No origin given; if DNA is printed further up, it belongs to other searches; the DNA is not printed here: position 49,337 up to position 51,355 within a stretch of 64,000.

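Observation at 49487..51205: Only recognisable lysin sits inside the tail operon, 21 kb from the holin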

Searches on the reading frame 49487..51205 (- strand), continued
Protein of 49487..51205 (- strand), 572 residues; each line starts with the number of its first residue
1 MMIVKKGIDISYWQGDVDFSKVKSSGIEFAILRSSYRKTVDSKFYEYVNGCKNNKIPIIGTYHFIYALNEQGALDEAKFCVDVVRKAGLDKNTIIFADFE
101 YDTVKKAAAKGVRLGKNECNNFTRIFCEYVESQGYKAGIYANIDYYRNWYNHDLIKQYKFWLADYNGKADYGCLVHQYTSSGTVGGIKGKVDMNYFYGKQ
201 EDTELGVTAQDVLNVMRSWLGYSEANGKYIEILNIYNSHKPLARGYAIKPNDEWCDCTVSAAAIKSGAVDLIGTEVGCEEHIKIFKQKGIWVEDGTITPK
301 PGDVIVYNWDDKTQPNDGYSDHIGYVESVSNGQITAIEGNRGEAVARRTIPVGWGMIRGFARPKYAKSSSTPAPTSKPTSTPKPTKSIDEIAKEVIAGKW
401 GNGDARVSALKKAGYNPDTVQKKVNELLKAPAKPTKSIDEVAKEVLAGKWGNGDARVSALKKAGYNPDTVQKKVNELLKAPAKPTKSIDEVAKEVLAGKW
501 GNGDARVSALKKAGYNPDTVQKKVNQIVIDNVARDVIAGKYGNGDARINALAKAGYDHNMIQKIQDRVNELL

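Call 78: search_solved_structures(query=window:49487-51205:-, max_evalue=0.00001, show_alignments=3)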
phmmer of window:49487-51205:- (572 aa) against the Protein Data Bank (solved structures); distinct sequences matched with E-value up to 0.00001: 8.
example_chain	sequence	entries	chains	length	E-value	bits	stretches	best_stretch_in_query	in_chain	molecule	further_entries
5i8l_A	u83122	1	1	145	6.1e-33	117.5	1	385-528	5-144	Lysozyme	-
4jz5_A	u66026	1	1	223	7.8e-12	47.8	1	8-195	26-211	Gp26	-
4kru_A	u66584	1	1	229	8.9e-11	44.3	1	6-197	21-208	Autolytic lysozyme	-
4krt_A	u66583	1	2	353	2.9e-10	42.6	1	6-197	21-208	Autolytic lysozyme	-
4cvd_A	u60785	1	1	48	1.1e-08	37.5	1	391-430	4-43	LYSOZYME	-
1jfx_A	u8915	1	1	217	1.3e-08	37.2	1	6-199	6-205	1,4-beta-N-Acetylmuramidase M1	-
2wag_A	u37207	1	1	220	2e-08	36.6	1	6-204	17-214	LYSOZYME, PUTATIVE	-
3hmc_A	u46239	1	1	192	2.3e-08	36.3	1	8-200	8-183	Putative prophage LambdaBa04, glycosyl hydrolase, family 25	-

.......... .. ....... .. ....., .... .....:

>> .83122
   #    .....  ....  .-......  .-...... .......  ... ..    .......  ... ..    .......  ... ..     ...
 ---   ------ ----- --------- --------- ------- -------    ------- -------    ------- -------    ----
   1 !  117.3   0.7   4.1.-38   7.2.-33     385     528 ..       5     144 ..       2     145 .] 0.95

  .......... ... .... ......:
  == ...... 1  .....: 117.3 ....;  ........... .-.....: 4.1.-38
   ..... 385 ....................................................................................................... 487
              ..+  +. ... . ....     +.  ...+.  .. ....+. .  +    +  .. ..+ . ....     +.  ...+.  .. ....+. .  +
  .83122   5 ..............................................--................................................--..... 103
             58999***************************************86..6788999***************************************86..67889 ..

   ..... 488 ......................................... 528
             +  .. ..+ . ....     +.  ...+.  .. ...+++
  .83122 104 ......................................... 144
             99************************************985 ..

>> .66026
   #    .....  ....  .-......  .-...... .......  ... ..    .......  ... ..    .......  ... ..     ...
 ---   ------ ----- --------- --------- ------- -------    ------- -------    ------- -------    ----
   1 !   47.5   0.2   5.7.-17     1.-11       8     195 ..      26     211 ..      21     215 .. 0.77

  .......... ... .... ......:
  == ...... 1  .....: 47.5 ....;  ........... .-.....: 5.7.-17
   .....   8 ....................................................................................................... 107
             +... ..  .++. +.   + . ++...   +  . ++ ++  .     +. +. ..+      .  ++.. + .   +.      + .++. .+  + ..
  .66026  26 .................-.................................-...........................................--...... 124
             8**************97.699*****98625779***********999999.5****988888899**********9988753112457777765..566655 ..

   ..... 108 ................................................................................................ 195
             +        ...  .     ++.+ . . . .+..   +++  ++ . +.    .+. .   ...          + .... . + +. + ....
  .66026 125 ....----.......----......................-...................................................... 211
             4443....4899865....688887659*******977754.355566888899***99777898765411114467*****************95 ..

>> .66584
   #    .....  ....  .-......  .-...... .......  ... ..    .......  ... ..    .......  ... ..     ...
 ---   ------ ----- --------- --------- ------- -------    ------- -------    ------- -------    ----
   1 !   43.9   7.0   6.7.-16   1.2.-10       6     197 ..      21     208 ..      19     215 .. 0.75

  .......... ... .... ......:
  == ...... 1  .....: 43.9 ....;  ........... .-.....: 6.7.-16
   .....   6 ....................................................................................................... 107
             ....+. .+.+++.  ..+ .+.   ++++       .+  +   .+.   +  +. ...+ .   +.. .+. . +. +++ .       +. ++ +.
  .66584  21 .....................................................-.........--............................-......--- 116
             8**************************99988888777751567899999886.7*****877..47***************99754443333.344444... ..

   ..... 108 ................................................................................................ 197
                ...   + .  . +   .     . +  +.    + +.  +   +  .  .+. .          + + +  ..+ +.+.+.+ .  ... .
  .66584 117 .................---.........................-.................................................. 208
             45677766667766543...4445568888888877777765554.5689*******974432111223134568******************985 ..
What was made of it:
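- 49487..51205 (-): Endolysin gene: 572 aa, GH25 + CHAP + 4x CW_7, no signal peptide or transmembrane segment. The Cpl-7 wall-binding domain 5i8l matches at E=6e-33 (call 78).
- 50645..51184 (-): GH25 muramidase domain (aa 8-187). It aligns to the solved GH25 structures 4jz5 and 4kru (call 78).
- On Canonical holin-dependent modular endolysin of Gram-positive phages: Match to the Cpl-7 wall-binding domain 5i8l (call 78).
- Closest known: Cpl-7 lysozyme of pneumococcal phage Cp-7. Same: The repeats match 5i8l at E=6e-33 (call 78).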
